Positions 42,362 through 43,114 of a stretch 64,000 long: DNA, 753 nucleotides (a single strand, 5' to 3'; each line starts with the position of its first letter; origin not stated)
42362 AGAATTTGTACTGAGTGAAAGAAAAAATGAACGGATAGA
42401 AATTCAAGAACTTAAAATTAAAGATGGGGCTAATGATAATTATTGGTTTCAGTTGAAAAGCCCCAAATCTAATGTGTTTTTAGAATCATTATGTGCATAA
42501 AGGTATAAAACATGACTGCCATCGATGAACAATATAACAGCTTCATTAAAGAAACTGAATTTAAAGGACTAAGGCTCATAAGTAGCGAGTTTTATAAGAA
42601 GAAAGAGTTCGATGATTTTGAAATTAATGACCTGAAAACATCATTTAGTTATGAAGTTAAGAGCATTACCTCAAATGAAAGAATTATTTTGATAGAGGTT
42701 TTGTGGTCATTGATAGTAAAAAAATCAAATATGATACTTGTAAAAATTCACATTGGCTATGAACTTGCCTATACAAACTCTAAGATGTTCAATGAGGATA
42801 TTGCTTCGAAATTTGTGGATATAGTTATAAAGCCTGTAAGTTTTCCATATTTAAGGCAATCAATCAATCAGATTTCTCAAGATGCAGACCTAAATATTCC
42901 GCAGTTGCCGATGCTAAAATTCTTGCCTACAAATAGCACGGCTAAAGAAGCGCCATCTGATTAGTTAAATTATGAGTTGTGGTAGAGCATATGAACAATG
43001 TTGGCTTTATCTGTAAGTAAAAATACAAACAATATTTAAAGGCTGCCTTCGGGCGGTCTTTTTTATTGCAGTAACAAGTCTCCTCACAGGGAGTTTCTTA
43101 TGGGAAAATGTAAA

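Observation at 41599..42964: Tripartite toxin / HTH antitoxin / SecB-like chaperone (TAC-type) module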

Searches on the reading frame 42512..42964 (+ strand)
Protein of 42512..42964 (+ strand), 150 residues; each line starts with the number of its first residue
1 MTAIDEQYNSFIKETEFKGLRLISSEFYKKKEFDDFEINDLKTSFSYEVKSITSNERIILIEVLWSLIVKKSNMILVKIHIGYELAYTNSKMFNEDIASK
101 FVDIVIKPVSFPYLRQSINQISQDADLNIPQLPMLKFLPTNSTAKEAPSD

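Call 3: search_protein_families(library=pfam, proteins=[window:42512-42964:+], max_evalue=1)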
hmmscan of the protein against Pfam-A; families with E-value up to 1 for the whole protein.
window:42512-42964:+ (150 aa): 0 families

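Call 4: search_protein_families(library=ncbifam, proteins=[window:42512-42964:+], max_evalue=1)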
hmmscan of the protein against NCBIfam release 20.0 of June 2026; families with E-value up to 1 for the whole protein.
window:42512-42964:+ (150 aa): 2 families
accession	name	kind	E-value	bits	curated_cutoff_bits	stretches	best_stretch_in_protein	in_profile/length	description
NF045658.1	DiMArgaseDdah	equivalog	0.016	15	450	1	22-60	176-214/254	dimethylargininase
TIGR01445.1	intein_Nterm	domain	0.14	13.2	24.5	1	26-89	20-77/83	intein N-terminal splicing region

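Call 5: search_protein_families(library=padloc, proteins=[window:42512-42964:+], max_evalue=1)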
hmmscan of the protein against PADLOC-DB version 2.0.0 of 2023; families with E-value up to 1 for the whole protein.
window:42512-42964:+ (150 aa): 1 family
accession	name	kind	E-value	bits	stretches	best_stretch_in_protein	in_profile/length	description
PDLC04071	PD-T4-9_C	-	6e-05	21.3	1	28-137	10-118/130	-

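Call 6: search_protein_families(library=phrogs, proteins=[window:42512-42964:+], max_evalue=1)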
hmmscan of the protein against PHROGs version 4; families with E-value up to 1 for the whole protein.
window:42512-42964:+ (150 aa): 2 families
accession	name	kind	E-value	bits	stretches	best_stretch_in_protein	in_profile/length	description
phrog_10298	-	unknown function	0.00042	21.4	1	41-144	28-130/134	-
phrog_21444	-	unknown function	0.021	16.2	0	19-53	29-63/75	-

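Call 7: search_solved_structures(query=window:42512-42964:+, max_evalue=10, show_alignments=2)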
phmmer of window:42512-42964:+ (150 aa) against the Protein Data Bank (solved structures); distinct sequences matched with E-value up to 10: 5.
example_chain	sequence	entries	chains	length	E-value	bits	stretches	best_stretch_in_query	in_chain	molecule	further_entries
3rhy_A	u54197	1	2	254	0.17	15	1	22-60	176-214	N(G),N(G)-dimethylarginine dimethylaminohydrolase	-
1h70_A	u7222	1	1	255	0.17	15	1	22-60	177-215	NG, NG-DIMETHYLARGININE DIMETHYLAMINOHYDROLASE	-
3bpb_A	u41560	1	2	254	0.17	15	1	22-60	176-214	dimethylarginine dimethylaminohydrolase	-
6xhp_A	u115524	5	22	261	0.92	12.6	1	23-90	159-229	Ribitol-5-phosphate cytidylyltransferase 1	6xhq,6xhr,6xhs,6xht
4r6i_A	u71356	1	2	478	0.96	12.6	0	61-125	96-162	Anthrax toxin expression trans-acting positive regulator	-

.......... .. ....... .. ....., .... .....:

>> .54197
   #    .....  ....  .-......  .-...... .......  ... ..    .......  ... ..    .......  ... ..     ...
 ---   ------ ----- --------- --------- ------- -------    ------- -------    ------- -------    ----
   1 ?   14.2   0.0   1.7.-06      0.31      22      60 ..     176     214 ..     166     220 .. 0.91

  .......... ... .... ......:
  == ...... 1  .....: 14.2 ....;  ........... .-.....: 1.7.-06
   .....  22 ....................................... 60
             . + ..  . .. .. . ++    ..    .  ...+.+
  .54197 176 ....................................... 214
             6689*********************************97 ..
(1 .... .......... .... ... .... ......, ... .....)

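Call 9: find_homologous_proteins(query=window:42512-42964:+, max_evalue=0.001)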
Query window:42512-42964:+ (150 aa): 1 proteins with E <= 0.001 among 8 candidates.
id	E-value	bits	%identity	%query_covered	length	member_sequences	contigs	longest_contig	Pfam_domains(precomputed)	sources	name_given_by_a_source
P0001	2.4e-89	314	100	100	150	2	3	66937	-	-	-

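Call 16: search_protein_representatives(protein=window:42512-42964:+)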
Query: 150 residues. Proteins with E-value up to 0.001 (for the whole library): 55; up to 1e-10: 5; up to 1e-30: 0. The best 55 are listed.
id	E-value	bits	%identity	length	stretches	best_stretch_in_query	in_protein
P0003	2.4e-30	121.4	48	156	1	4-146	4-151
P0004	3.8e-13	65.7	33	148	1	6-140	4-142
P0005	3.0e-12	62.8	38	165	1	6-141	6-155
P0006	1.2e-11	60.9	34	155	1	6-135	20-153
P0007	7.2e-11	58.3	32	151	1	6-140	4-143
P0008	1.5e-10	57.3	31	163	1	6-141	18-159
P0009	4.0e-10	55.9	35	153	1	4-136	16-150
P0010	5.2e-09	52.3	33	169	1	2-137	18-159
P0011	5.8e-09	52.2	27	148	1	5-137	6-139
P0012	6.6e-09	52.0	28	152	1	6-141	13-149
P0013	9.5e-08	48.2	28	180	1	6-140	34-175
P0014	1.0e-07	48.1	27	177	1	7-147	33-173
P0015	2.7e-07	46.7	25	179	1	4-136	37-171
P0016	5.6e-07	45.7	29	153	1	7-137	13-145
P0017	1.8e-06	44.1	28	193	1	6-136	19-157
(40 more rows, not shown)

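Call 18: search_protein_families(library=pfam, alignment_id=A2, max_evalue=0.01)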
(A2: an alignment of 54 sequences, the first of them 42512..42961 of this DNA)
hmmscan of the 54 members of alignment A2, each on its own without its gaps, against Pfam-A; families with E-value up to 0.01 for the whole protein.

A. member 1, window:42512-42961:+ (150 aa): 0 families

B. families by the number of members that match (of 54 scanned): 1 family
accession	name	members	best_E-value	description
PF02556.19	SecB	7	3.9e-05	Preprotein translocase subunit SecB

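Call 19: search_protein_families(library=padloc, alignment_id=A2, max_evalue=0.01)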
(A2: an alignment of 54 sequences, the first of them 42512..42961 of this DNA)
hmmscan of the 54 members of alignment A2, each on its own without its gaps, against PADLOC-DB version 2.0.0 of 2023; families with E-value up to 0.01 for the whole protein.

A. member 1, window:42512-42961:+ (150 aa): 1 family
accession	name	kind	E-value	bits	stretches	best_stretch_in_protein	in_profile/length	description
PDLC04071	PD-T4-9_C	-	6e-05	21.3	1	28-137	10-118/130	-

B. families by the number of members that match (of 54 scanned): 5 families
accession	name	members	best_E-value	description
PDLC04071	PD-T4-9_C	16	6.3e-07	-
PDLC04072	PD-T4-9_C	11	2.1e-07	-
PDLC00076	GajA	1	0.0026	AAA ATPase domain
PDLC03685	HEase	1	0.0048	homing endonuclease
PDLC01305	Cas5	1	0.0058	CAS-I-B; effector_G5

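Call 20: search_solved_structures(query=A2, max_evalue=10, show_alignments=3)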
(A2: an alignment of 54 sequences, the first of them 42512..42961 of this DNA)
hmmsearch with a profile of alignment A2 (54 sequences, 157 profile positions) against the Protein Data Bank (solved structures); distinct sequences matched with E-value up to 10: 1.
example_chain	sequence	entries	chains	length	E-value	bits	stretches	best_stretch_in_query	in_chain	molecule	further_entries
5mtw_C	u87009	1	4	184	5.9e-05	26.4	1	85-151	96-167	SecB-like chaperone Rv1957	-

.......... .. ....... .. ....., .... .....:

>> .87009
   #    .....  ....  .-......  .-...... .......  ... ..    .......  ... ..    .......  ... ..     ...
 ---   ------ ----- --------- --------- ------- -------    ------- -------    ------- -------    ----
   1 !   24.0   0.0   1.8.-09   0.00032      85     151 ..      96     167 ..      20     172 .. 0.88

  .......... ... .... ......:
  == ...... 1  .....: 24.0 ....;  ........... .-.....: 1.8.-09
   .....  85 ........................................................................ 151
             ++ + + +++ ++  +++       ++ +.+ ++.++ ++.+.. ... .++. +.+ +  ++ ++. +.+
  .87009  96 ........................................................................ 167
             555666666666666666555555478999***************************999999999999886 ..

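Call 25: find_related_loci(query=window:42512-42961:+, collection=genome_contigs, flank=10000)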
Query window:42512-42961:+ (150 aa) in genome_contigs; peptide patterns used: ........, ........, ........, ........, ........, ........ (x = any residue, [..] = any of these).
70 stretches matched a pattern, but none encodes a relative of the query by tblastn (E <= 1e-3).

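Call 26: find_homologous_proteins(query=A2, max_evalue=0.001)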
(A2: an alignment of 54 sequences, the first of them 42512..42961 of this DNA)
Query A2 (54 sequences) (150 aa, profile of the alignment): 12 proteins with E <= 0.001 among 1861 candidates.
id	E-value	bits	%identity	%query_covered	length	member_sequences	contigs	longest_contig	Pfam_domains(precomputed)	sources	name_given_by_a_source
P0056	2.5e-36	143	24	93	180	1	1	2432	-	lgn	-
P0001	1.1e-35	141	100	100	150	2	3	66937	-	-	-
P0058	9.9e-35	138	22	96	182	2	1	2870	-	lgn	-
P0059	4.5e-34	136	21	94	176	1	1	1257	-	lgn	-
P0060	1.7e-33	134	22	89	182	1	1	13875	-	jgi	jgi:hypothetical protein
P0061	2.7e-33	133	23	88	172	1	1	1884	-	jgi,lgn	jgi:preprotein translocase subunit SecB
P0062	6.8e-33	132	23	93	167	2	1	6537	-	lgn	-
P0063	2.4e-31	127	24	89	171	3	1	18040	-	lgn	-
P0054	1.5e-22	98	20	96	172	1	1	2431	-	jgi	jgi:preprotein translocase subunit SecB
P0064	1.3e-20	92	23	98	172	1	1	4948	-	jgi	jgi:preprotein translocase subunit SecB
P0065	6.6e-18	83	21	85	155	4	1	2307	-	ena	-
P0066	1.7e-16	79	21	85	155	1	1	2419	-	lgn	-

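Call 27: find_encoding_contigs(protein=P0063, flank=4000, max_places=2)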
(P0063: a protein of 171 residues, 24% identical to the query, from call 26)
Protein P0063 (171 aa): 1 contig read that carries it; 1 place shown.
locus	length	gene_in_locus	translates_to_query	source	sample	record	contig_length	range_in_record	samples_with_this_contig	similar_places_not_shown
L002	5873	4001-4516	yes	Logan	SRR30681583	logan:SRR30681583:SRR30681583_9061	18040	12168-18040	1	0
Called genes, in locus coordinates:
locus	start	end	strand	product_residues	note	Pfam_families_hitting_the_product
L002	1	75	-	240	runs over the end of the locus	PF20247:DUF6602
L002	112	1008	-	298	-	PF18144:SMODS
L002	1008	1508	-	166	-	PF18173:bacHORMA_2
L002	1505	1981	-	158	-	PF27322:Cap8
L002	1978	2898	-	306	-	PF13481:AAA_25 (weak), PF13191:AAA_16 (faint), PF00004:AAA, PF07728:AAA_5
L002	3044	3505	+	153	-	-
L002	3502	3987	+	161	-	-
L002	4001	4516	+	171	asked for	-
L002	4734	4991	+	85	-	PF11994:DUF3489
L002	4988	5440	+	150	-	PF11149:DUF2924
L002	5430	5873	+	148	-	?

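Call 28: find_encoding_contigs(protein=P0060, flank=4000, max_places=2)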
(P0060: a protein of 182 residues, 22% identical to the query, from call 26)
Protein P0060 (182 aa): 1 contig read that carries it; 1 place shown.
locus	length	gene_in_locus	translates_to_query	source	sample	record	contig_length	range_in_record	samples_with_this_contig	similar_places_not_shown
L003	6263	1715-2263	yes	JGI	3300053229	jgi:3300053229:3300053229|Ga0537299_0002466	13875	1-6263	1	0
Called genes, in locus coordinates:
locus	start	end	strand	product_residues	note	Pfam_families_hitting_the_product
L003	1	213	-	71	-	?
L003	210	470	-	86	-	PF08980:DUF1883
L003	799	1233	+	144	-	-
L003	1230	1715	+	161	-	-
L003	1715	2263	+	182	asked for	-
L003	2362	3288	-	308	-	PF14022:DUF4238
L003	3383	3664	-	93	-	-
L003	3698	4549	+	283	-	PF22175:Ogg-HhH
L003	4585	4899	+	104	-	-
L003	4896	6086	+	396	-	PF00294:PfkB, PF15891:Nuc_deoxyri_tr2 (weak), PF05014:Nuc_deoxyrib_tr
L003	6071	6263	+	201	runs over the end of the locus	PF06508:QueC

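Call 29: find_encoding_contigs(protein=P0062, flank=4000, max_places=2)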
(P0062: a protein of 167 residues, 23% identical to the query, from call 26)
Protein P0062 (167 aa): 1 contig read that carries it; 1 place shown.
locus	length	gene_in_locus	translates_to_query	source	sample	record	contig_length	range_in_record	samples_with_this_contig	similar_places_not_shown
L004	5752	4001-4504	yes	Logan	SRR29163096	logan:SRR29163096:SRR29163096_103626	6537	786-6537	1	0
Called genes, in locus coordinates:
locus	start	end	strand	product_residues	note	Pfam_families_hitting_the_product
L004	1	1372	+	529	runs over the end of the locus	PF00211:Guanylate_cyc (faint)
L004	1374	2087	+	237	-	PF20298:E2-ntca, PF20272:E2-Crich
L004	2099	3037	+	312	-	PF00027:cNMP_binding, PF10137:CAP12-PCTIR_TIR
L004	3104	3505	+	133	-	-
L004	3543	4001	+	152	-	-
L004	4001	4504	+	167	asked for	-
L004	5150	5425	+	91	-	-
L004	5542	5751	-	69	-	?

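Call 46: predict_structure(alignment_id=A4)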
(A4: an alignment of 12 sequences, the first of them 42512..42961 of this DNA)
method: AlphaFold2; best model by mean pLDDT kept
length: 150 residues; sequences in the alignment: 12
mean_pLDDT: 84.9   pTM: 0.75
mean pLDDT of the five models: 84.9, 84.5, 84.2, 79.8, 72.7
residues with pLDDT >= 90: 85; 70-90: 48; 50-70: 4; < 50: 13
segments of 3 or more residues with pLDDT < 50: 138-150
pLDDT, mean of each block of 10 residues (from residue 1): 82 92 95 90 92 90 95 94 95 85 88 91 86 62 38
secondary structure, 60 per line:
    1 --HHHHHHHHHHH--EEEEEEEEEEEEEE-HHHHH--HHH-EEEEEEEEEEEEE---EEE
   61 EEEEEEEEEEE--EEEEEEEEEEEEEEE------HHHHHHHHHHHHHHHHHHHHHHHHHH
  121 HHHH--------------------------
elements in order: H3-13 E16-29 H31-35 E42-54 E58-71 E74-88 H95-124

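Call 51: fold_search(model_id=the predicted structure, library=pdb)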
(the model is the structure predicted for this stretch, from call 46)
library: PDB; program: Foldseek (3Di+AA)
matches with E <= 10: 1256; with E <= 0.001: 23
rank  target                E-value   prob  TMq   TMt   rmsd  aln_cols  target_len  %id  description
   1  5mtw_C                1.6e-07  1.00  0.71  0.76   3.0       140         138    9  Mycobacterium tuberculosis Rv1957 SecB-like chaperone in complex with a ChAD peptide from Rv1956 HigA1 antitoxin (released 2018-10-24)
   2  5mtw_A                5.0e-07  1.00  0.71  0.76   3.1       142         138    8  Mycobacterium tuberculosis Rv1957 SecB-like chaperone in complex with a ChAD peptide from Rv1956 HigA1 antitoxin (released 2018-10-24)
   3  5mtw_D                5.9e-07  1.00  0.70  0.77   3.2       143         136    9  Mycobacterium tuberculosis Rv1957 SecB-like chaperone in complex with a ChAD peptide from Rv1956 HigA1 antitoxin (released 2018-10-24)
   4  5mtw_B                1.4e-06  1.00  0.67  0.73   4.6       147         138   10  Mycobacterium tuberculosis Rv1957 SecB-like chaperone in complex with a ChAD peptide from Rv1956 HigA1 antitoxin (released 2018-10-24)
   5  1fx3_C                2.4e-06  1.00  0.63  0.66   3.4       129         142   12  CRYSTAL STRUCTURE OF H. INFLUENZAE SECB (released 2000-12-06)
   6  1fx3_D                4.6e-06  1.00  0.62  0.68   3.5       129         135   11  CRYSTAL STRUCTURE OF H. INFLUENZAE SECB (released 2000-12-06)
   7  1ozb_A                5.8e-06  1.00  0.67  0.69   2.8       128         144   10  Crystal Structure of SecB complexed with SecA C-terminus (released 2003-10-14)
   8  1ozb_F                6.9e-06  1.00  0.67  0.68   2.8       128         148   10  Crystal Structure of SecB complexed with SecA C-terminus (released 2003-10-14)
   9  1ozb_C                1.1e-05  1.00  0.66  0.71   3.0       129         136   13  Crystal Structure of SecB complexed with SecA C-terminus (released 2003-10-14)
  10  1qyn_D                1.1e-05  1.00  0.61  0.66   3.2       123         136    8  Crystal Structure of SecB from Escherichia coli (released 2003-12-09)
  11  1qyn_B                1.2e-05  1.00  0.61  0.68   3.2       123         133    9  Crystal Structure of SecB from Escherichia coli (released 2003-12-09)
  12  1ozb_B                1.3e-05  1.00  0.64  0.70   2.8       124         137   10  Crystal Structure of SecB complexed with SecA C-terminus (released 2003-10-14)
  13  1fx3_A                1.4e-05  1.00  0.68  0.71   2.7       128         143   10  CRYSTAL STRUCTURE OF H. INFLUENZAE SECB (released 2000-12-06)
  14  1fx3_B                1.4e-05  1.00  0.66  0.66   2.9       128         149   10  CRYSTAL STRUCTURE OF H. INFLUENZAE SECB (released 2000-12-06)
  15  1ozb_E                1.5e-05  1.00  0.67  0.71   2.9       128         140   10  Crystal Structure of SecB complexed with SecA C-terminus (released 2003-10-14)
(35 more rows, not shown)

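Call 55: search_dna_similar(query=window:42512-42961:+, collection=plasmids, mode=protein, max_evalue=0.01, max_rows=20)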
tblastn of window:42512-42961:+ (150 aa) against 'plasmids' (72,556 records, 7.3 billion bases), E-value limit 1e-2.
No match.

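Call 58: find_related_loci(query=A9, collection=viral_contigs, flank=4000)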
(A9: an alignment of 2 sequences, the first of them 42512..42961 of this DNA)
Query A9 (150 aa) in viral_contigs; peptide patterns used: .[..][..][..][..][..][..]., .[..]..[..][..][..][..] (x = any residue, [..] = any of these).
260 stretches matched a pattern, but none encodes a relative of the query by tblastn (E <= 1e-3).

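Call 59: find_related_loci(query=A9, collection=metagenome_contigs, flank=4000)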
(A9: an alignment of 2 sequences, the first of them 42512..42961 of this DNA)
Query A9 (150 aa) in metagenome_contigs; peptide patterns used: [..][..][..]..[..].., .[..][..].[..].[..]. (x = any residue, [..] = any of these).
600 stretches matched a pattern, but none encodes a relative of the query by tblastn (E <= 1e-3).

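Call 60: find_encoding_contigs(protein=P0003, flank=4000, max_places=2)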
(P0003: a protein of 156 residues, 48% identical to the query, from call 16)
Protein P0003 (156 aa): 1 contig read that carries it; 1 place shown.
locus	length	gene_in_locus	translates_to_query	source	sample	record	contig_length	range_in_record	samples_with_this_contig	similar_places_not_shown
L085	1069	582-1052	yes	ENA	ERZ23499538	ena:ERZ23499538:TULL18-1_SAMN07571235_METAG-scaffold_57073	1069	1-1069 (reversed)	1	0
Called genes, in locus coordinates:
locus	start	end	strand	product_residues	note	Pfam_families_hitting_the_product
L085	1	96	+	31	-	?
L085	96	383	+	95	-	PF01381:HTH_3, PF13443:HTH_26 (weak)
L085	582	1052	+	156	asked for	-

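Call 61: find_encoding_contigs(protein=P0004, flank=4000, max_places=2)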
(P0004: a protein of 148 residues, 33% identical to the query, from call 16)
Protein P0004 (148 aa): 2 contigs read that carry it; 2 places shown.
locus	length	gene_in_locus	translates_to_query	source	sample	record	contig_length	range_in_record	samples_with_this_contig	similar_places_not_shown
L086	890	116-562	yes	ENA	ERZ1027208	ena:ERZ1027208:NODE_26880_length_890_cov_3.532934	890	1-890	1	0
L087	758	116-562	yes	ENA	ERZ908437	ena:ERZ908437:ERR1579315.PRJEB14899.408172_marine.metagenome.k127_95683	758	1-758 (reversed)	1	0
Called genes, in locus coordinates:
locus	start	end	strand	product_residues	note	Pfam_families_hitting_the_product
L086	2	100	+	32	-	?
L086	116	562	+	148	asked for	-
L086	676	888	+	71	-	?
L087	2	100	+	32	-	?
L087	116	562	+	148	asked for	-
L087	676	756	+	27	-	?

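Call 66: find_encoding_contigs(protein=P0005, flank=4000, max_places=2)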
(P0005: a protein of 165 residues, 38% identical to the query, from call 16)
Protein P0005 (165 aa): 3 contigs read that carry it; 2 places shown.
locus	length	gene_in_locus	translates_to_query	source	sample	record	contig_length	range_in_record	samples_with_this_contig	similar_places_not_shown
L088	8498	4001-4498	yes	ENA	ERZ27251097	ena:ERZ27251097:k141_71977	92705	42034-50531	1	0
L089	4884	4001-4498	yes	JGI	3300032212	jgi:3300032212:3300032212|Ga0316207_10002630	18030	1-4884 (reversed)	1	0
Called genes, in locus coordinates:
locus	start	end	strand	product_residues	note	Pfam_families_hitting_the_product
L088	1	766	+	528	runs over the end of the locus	PF06450:NhaB, PF03600:CitMHS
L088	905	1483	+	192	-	PF00313:CSD, PF08206:OB_RNB (faint), PF00313:CSD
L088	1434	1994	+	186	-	PF02643:DUF192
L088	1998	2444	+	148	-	PF03061:4HBT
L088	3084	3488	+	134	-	-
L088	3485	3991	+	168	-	PF01381:HTH_3, PF13443:HTH_26 (weak)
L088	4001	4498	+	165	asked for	-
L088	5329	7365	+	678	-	PF13688:Reprolysin_5 (faint), PF00413:Peptidase_M10 (weak), PF00353:HemolysinCabind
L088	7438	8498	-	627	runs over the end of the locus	PF08439:Peptidase_M3_N, PF01432:Peptidase_M3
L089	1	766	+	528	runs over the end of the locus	PF06450:NhaB, PF03600:CitMHS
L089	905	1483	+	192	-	PF00313:CSD, PF08206:OB_RNB (faint), PF00313:CSD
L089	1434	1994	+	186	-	PF02643:DUF192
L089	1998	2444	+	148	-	PF03061:4HBT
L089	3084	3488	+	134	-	-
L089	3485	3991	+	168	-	PF01381:HTH_3, PF13443:HTH_26 (weak)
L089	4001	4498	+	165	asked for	-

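Call 67: find_encoding_contigs(protein=P0006, flank=4000, max_places=2)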
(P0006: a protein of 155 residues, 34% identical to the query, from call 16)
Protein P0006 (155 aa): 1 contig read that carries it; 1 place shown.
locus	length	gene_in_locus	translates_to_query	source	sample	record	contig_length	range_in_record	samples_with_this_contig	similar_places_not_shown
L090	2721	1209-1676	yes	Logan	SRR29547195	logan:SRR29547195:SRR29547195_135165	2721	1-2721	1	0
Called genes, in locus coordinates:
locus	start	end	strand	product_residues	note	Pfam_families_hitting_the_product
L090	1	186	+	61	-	?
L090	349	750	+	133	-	-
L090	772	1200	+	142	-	PF13443:HTH_26 (weak)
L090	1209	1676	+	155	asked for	-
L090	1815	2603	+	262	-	-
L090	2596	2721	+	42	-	?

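Call 68: find_encoding_contigs(protein=P0007, flank=4000, max_places=2)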
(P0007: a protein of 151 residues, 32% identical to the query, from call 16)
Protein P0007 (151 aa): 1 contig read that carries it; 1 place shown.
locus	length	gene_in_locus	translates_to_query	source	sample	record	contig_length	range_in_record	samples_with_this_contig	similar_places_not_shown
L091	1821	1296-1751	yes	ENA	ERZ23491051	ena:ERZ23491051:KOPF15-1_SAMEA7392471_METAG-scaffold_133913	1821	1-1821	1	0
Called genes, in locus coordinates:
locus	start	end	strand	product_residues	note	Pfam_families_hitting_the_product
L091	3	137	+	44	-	?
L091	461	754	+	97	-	-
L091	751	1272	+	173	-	PF01381:HTH_3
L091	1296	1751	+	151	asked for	-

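Call 69: find_encoding_contigs(protein=P0009, flank=4000, max_places=2)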
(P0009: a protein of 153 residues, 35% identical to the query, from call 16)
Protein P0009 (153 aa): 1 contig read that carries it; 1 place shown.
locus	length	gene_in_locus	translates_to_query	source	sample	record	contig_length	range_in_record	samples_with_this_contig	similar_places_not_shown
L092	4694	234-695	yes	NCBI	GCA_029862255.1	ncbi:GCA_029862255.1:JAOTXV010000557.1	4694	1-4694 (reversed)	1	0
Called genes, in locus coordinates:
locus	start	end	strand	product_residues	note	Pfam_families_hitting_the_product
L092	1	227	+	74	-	?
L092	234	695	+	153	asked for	-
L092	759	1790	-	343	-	PF00291:PALP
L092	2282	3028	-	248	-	PF00005:ABC_tran, PF13304:AAA_21 (faint)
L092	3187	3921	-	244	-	PF02463:SMC_N (weak), PF00005:ABC_tran, PF13304:AAA_21 (weak), PF12399:BCA_ABC_TP_C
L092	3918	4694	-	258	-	PF02653:BPD_transp_2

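Call 74: search_protein_families(library=pfam, proteins=[L088:3084-3485:+, L090:349-747:+, L091:461-751:+, L002:3044-3502:+, L003:799-1230:+, L004:3104-3502:+], max_evalue=5)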
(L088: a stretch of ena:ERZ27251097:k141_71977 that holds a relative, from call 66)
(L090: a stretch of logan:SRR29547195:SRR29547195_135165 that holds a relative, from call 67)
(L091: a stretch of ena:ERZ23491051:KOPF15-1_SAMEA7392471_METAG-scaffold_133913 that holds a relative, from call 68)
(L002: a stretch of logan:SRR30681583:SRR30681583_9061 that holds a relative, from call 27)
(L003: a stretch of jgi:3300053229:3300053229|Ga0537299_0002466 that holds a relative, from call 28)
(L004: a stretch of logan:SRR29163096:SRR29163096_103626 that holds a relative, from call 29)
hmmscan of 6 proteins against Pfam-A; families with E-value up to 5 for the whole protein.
L088:3084-3485:+ (134 aa): 0 families

L090:349-747:+ (133 aa): 0 families

L091:461-751:+ (97 aa): 1 family
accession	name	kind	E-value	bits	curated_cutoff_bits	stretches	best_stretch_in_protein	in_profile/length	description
PF05973.20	Gp49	-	0.027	14.9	23.9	1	35-80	36-80/90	Phage derived protein Gp49-like (DUF891)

L002:3044-3502:+ (153 aa): 0 families

L003:799-1230:+ (144 aa): 0 families

L004:3104-3502:+ (133 aa): 0 families

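Call 85: search_dna_similar(query=L091:461-751:+, collection=plasmids, mode=protein, max_evalue=1, max_rows=15)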
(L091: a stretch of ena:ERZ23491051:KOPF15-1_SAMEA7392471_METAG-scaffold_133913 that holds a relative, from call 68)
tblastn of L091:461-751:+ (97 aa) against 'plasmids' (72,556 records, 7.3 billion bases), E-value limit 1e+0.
No match.

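Call 86: search_dna_similar(query=L090:349-747:+, collection=plasmids, mode=protein, max_evalue=1, max_rows=15)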
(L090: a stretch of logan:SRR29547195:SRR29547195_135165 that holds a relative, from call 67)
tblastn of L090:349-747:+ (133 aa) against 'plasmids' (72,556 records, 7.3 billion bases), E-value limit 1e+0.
No match.
